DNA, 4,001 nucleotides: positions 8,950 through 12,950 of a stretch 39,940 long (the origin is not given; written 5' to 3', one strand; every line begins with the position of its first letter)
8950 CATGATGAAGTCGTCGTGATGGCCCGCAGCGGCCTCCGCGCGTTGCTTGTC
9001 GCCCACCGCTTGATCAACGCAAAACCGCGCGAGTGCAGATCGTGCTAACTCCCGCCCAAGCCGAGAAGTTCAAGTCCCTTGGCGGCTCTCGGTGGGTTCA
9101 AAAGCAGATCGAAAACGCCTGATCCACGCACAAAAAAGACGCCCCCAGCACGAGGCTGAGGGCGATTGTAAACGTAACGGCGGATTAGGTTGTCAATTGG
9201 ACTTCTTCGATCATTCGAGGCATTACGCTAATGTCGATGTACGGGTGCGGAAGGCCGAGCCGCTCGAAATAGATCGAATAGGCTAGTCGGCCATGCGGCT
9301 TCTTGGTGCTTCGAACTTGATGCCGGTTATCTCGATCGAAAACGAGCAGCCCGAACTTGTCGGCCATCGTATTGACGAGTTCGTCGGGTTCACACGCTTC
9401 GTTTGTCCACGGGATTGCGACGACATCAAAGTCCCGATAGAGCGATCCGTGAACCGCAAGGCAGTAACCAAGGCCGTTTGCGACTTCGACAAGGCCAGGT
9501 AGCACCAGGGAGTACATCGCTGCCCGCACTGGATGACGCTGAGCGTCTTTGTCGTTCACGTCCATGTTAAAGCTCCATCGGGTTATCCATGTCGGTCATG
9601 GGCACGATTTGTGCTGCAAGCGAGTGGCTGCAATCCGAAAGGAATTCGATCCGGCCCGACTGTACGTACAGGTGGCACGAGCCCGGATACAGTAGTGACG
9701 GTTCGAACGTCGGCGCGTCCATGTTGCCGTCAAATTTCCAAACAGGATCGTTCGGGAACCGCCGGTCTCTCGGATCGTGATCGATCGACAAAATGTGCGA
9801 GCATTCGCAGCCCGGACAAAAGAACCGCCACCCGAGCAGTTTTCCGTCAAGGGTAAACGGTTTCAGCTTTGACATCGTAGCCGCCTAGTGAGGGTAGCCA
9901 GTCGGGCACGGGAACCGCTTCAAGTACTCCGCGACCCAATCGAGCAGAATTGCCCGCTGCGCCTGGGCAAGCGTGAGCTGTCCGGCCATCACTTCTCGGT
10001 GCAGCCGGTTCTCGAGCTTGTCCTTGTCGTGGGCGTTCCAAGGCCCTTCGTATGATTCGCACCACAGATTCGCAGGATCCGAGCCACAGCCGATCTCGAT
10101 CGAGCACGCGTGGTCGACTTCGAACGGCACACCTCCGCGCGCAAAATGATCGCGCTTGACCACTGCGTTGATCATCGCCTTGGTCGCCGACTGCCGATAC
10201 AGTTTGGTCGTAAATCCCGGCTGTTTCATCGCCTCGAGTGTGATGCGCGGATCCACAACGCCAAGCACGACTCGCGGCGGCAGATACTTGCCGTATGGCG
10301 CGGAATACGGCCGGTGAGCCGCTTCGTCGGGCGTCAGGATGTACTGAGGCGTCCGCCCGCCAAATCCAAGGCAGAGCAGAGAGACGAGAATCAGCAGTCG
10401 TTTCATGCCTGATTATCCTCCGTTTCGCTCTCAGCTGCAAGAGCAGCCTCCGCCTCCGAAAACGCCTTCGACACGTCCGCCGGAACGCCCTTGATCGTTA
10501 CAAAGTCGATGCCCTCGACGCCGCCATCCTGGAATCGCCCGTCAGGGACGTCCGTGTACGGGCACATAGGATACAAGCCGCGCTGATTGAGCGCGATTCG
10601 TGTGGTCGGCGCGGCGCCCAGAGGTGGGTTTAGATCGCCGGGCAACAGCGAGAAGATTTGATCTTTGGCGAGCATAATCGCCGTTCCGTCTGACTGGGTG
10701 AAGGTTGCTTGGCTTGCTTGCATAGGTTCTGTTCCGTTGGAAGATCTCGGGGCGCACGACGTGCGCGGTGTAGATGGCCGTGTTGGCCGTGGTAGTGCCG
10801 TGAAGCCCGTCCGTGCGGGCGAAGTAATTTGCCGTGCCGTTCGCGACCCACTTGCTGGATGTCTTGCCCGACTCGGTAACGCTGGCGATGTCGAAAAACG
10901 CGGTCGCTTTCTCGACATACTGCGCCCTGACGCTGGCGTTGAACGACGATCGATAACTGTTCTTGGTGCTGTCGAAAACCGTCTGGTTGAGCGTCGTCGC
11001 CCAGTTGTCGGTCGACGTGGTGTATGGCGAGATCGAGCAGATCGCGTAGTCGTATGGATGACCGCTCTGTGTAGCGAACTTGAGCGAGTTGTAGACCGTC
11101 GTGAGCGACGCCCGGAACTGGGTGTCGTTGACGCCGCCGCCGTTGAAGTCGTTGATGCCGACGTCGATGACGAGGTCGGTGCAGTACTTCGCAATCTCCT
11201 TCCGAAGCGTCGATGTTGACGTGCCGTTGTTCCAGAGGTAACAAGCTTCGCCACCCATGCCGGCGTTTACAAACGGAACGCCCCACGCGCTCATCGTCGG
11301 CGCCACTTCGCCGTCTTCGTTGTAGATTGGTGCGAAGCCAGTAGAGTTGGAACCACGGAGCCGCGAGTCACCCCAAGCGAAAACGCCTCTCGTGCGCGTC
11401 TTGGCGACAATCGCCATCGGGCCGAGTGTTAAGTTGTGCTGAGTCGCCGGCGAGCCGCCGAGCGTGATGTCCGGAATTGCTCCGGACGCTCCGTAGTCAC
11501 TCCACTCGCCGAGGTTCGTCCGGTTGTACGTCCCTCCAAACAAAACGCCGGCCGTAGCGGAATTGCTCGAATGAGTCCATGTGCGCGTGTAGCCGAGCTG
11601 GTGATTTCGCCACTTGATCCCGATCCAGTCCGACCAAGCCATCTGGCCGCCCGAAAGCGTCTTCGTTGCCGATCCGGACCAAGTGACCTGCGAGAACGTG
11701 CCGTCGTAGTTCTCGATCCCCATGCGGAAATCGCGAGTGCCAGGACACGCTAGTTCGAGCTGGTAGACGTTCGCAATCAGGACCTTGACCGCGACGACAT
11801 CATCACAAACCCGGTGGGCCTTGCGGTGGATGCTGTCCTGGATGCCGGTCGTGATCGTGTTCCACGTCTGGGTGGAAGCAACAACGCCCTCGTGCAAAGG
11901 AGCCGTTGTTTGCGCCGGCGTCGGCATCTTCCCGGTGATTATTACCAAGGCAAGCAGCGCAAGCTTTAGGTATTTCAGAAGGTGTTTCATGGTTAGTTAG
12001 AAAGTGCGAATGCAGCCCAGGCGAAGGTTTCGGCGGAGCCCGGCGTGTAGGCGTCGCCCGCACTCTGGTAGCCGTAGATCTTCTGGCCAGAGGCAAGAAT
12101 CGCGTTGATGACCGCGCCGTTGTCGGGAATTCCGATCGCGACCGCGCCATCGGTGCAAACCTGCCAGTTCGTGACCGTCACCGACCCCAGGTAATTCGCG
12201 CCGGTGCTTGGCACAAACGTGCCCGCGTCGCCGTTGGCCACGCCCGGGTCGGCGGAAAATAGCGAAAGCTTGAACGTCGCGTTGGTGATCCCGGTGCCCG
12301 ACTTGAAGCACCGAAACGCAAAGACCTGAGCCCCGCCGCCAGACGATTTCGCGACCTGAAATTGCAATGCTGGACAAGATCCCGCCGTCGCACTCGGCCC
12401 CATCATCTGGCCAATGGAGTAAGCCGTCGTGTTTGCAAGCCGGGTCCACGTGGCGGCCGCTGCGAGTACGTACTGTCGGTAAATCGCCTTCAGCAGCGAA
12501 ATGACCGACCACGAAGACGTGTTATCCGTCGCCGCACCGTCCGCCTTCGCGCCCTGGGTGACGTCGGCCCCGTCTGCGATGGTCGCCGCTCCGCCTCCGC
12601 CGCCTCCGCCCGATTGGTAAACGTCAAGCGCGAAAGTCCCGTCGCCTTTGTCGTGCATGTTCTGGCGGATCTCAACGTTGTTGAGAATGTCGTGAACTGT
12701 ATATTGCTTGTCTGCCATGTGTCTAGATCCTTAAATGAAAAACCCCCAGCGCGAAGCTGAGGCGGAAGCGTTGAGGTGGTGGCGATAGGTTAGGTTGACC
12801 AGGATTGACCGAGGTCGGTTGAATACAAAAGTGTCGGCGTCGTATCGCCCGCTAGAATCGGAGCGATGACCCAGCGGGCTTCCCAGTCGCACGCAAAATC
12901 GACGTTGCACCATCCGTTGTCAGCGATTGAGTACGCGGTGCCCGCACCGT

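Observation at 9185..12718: Terminator-delimited six-gene accessory cassette beside attP mixing exported enzymes with small cytoplasmic proteins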

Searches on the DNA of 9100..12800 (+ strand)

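Call 11: search_dna_similar(query=window:9100-12800:+, collection=phages, mode=distant)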
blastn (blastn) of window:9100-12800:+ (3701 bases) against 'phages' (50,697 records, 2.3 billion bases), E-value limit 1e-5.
No match.
